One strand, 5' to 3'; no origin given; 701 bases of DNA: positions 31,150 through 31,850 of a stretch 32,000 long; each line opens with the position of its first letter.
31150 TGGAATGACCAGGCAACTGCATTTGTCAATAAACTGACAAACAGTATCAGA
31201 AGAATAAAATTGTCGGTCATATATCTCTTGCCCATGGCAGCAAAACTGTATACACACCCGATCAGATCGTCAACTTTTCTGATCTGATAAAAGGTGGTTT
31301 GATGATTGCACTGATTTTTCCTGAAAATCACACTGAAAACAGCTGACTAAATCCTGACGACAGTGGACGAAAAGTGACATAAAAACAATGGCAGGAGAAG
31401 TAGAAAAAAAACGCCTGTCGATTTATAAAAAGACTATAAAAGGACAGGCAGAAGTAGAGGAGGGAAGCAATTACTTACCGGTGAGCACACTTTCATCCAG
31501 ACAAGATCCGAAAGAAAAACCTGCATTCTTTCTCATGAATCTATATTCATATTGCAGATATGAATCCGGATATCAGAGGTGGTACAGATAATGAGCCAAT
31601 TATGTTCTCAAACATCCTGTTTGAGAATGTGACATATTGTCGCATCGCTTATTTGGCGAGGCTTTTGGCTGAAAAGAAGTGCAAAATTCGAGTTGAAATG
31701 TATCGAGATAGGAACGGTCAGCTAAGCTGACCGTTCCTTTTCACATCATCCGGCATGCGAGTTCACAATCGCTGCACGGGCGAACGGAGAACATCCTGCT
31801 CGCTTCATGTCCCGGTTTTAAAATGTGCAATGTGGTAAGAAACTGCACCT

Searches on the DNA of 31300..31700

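Call 78: search_rna_families(source=window, start=31300, end=31700, threshold=evalue, max_evalue=1)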
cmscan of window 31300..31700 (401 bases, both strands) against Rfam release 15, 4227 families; matches with E-value up to 1: 1.
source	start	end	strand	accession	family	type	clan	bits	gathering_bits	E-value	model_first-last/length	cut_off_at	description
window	31588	31672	+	RF00580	SNORD91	Gene; snRNA; snoRNA; CD-box;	-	22.4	51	0.15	1-95/95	no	Small nucleolar RNA SNORD91 family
